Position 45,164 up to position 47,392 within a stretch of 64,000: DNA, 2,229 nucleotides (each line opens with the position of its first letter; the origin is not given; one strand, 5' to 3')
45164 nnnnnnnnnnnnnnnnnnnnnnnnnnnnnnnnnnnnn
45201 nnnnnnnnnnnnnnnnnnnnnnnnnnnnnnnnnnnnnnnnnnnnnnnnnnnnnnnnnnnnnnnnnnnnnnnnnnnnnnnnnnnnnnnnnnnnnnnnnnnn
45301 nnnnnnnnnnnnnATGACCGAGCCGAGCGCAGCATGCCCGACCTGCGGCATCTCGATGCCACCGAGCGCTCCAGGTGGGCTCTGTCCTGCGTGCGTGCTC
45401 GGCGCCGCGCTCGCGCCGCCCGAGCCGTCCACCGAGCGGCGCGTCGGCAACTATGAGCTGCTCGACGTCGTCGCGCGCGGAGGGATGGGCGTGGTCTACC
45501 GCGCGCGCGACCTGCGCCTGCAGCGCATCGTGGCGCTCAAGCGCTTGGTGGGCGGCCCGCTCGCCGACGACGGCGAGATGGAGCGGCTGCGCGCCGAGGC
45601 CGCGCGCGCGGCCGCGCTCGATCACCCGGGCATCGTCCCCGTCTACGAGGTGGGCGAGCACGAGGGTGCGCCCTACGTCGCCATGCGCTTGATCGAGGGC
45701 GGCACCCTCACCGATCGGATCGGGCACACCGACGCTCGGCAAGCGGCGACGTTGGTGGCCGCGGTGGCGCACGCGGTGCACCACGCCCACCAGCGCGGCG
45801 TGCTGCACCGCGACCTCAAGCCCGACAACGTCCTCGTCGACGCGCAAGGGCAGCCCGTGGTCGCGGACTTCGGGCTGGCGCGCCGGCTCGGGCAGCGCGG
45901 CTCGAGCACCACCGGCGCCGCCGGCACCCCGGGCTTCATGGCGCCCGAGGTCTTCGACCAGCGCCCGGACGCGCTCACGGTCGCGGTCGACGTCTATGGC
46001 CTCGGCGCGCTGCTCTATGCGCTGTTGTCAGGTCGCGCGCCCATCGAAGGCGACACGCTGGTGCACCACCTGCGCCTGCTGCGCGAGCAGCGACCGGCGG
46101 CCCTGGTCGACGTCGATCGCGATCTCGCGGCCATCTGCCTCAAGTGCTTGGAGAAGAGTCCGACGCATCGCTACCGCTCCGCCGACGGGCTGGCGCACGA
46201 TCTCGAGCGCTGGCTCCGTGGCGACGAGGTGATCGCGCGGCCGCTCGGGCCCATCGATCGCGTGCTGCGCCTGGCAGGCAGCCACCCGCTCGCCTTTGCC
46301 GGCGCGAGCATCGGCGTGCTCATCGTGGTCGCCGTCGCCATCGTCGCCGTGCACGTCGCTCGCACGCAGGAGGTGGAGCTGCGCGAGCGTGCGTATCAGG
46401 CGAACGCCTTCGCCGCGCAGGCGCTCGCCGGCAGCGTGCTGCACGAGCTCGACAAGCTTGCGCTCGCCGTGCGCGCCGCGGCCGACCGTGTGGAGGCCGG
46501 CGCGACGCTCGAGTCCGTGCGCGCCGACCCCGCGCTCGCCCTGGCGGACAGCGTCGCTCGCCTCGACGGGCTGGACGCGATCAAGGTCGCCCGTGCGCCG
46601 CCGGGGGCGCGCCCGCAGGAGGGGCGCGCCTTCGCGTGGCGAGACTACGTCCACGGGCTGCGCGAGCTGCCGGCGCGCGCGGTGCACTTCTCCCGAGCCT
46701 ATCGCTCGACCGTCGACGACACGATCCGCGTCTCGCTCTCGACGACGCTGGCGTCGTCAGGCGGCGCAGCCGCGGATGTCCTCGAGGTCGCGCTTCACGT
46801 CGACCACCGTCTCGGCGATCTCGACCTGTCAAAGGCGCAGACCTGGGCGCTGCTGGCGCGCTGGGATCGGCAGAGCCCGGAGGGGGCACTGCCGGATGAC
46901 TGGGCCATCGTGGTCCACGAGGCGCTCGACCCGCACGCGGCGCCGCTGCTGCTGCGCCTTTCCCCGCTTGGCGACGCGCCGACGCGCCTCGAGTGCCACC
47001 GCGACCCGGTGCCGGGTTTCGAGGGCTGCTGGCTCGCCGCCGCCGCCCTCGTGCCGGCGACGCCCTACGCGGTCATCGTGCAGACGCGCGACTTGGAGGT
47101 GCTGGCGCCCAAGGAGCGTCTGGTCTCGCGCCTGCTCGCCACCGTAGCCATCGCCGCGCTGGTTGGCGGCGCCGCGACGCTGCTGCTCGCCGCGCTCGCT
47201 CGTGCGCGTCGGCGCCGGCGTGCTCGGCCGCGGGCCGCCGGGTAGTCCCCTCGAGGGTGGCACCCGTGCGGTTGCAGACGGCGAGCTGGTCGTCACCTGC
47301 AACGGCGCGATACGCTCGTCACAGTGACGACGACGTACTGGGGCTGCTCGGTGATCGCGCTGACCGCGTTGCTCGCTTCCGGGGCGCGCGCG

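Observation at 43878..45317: ECF sigma (TRWSLI-type), then a small low-GC membrane ORF, then a Zn-ribbon Ser/Thr kinase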

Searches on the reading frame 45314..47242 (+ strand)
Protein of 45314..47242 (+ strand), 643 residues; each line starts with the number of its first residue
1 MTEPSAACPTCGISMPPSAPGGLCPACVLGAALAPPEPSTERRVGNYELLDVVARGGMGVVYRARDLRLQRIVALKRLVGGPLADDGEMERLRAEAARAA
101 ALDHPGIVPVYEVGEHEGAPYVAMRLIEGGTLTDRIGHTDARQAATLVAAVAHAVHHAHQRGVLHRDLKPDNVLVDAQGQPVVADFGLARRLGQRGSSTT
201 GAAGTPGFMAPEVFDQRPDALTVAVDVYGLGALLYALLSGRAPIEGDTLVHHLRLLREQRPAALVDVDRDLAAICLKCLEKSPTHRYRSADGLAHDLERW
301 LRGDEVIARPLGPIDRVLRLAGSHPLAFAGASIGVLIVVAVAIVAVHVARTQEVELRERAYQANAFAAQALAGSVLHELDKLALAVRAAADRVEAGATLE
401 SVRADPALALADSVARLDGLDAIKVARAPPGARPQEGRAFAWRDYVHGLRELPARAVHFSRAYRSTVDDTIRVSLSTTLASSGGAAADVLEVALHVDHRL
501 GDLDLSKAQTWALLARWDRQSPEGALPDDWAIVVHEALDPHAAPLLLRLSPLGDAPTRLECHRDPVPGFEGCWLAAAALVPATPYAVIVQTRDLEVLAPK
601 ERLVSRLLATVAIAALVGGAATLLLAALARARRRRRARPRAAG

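Call 5: search_protein_families(library=pfam, proteins=[window:45314-47242:+], max_evalue=1)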
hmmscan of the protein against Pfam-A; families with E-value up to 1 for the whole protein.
window:45314-47242:+ (643 aa): 9 families
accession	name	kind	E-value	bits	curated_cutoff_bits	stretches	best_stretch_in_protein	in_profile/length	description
PF00069.31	Pkinase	-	3.4e-42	145.1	31.7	1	47-296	1-261/263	Protein kinase domain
PF07714.23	PK_Tyr_Ser-Thr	-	2.2e-26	93.2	23.1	1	50-287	4-249/258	Protein tyrosine and serine/threonine kinase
PF14531.12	Kinase-like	-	5.4e-07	29.6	25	1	142-248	147-255/289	Kinase-like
PF01636.29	APH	-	0.00014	22.2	23.2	2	158-190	165-198/239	Phosphotransferase enzyme family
PF03109.22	ABC1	-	0.00057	19.5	22.9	1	124-194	147-219/244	ABC1 atypical kinase-like domain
PF06293.20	Kdo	-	0.0023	17.8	21.3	1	142-179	118-155/207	Lipopolysaccharide kinase (Kdo/WaaP) family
PF17667.7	Pkinase_fungal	-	0.0026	17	24.1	1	147-215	288-366/387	Fungal protein kinase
PF12576.13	DUF3754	-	0.089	13.2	27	1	592-631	42-81/137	Protein of unknown function (DUF3754)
PF03881.20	Fructosamin_kin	-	0.38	10.4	22.4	1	140-185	166-212/288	Fructosamine kinase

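Call 6: search_protein_families(library=ncbifam, proteins=[window:45314-47242:+], max_evalue=1)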
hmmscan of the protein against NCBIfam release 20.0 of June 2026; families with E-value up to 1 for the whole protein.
window:45314-47242:+ (643 aa): 26 families (the best 25 are shown)
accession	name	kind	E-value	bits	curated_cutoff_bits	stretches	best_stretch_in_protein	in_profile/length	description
NF033483.0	PknB_PASTA_kin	equivalog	9.9e-66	222.9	450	1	45-306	7-274/563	Stk1 family PASTA domain-containing Ser/Thr kinase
NF052427.1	StpK7MSMEG_1200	equivalog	1.1e-52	179.3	900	1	42-373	4-345/601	serine/threonine protein kinase StpK7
NF047741.1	antiphage_MADS6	equivalog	1e-36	126.7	460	2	139-303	296-463/612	methylation-associated defense system protein kinase MAD6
NF009651.0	PRK13184.1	equivalog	3.8e-36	124.4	839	1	45-304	2-294/932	serine/threonine-protein kinase PknD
NF038150.1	lanthi_synth_IV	equivalog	4.7e-31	107.9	650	1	42-308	186-460/851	class IV lanthionine synthetase LanL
NF053615.1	SerThrKinAfsKStmc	equivalog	5e-23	81.7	1300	1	41-291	9-259/809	protein serine/threonine kinase AfsK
NF033442.0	BREX_PglW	equivalog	1.1e-22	79.7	990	1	39-299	198-485/1391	BREX system serine/threonine kinase PglW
TIGR03903.1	TOMM_kin_cyc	equivalog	2.3e-20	72.2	705.75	1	73-296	6-243/1267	TOMM system kinase/cyclase fusion protein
NF038151.1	lanthi_synth_III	equivalog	1.4e-17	63.4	575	1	42-243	218-428/833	class III lanthionine synthetase LanKC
NF043056.1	T4SS_LegK1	equivalog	4.2e-10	38.8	550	1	145-235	191-281/516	Dot/Icm T4SS effector kinase LegK1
TIGR03724.2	arch_bud32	equivalog_domain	8.5e-08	31.9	125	1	90-191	38-133/193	KEOPS complex kinase/ATPase Bud32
NF011463.0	PRK14879.1-4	equivalog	3.1e-07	30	188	1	82-190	55-161/237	Kae1-associated kinase Bud32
NF040671.1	PLuB_AAA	exception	3.9e-06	24.5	999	1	89-238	49-197/1256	PLuB system helicase-like protein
NF007174.0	PRK09605.1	equivalog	1.1e-05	24.1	447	1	90-190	381-474/535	bifunctional N(6)-L-threonylcarbamoyladenine synthase/serine/threonine protein kinase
NF058632.1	SerThrKinPrkT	equivalog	5.4e-05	22.3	280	1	46-178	22-153/322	serine/threonine protein kinase PrkT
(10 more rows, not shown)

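Call 57: find_related_loci(query=window:45314-47242:+, collection=metagenome_contigs, flank=4000)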
Query window:45314-47242:+ (643 aa) in metagenome_contigs; peptide patterns used: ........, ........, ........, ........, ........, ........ (x = any residue, [..] = any of these).
600 stretches matched a pattern (row limit reached: there are more); 574 encode a relative of the query (tblastn E <= 1e-3); the best 80 are kept; 80 distinct loci.
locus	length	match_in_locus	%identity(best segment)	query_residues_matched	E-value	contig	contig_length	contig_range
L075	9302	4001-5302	43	1-427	2e-95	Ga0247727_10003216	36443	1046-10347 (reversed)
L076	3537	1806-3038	45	5-376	3e-96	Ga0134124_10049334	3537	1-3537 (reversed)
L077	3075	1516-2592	46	4-325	4e-92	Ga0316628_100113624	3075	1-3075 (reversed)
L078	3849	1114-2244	47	8-355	3e-90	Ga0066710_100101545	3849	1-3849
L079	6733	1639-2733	46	8-325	4e-88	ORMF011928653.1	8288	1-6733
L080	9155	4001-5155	45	1-345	4e-88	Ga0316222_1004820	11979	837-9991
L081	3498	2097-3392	41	1-364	1e-88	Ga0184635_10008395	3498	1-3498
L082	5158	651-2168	35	1-504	7e-87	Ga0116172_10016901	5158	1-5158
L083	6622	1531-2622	44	4-344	2e-86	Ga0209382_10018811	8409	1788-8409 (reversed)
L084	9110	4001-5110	46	8-353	9e-87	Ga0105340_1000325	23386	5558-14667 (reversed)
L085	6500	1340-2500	43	6-363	8e-86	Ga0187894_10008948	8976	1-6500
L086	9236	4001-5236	45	22-388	8e-86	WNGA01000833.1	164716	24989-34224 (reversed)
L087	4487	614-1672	46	8-346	2e-84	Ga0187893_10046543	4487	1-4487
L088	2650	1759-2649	50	16-317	2e-86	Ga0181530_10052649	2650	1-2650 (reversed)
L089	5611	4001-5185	43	5-372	1e-83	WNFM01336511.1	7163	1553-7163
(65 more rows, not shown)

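Call 70: list_cluster_members(proteins=[window:45314-47242:+, window:43968-44678:+, P0003])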
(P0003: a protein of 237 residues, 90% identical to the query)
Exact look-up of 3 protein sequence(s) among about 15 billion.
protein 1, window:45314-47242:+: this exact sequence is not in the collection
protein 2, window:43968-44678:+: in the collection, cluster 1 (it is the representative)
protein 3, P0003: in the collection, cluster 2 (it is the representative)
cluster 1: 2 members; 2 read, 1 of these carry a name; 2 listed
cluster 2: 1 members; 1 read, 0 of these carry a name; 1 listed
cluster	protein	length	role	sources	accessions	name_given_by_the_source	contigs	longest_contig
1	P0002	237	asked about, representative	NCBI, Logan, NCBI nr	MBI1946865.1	MAG: sigma-70 family RNA polymerase sigma factor [Deltaproteobacteria bacterium] | sigma-70 family RNA polymerase sigma factor [Deltaproteobacteria bacterium]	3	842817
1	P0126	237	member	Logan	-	-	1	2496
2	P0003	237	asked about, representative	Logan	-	-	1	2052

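Call 72: find_encoding_contigs(protein=P0126, flank=5000)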
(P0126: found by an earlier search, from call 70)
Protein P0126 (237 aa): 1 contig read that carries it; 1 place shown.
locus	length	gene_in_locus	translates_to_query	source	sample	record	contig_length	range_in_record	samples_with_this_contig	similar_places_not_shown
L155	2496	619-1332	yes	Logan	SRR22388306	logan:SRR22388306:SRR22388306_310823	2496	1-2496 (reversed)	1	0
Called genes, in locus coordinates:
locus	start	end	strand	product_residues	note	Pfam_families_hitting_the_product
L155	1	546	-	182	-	?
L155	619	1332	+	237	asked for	PF04542:Sigma70_r2 (weak)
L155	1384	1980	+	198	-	-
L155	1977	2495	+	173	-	?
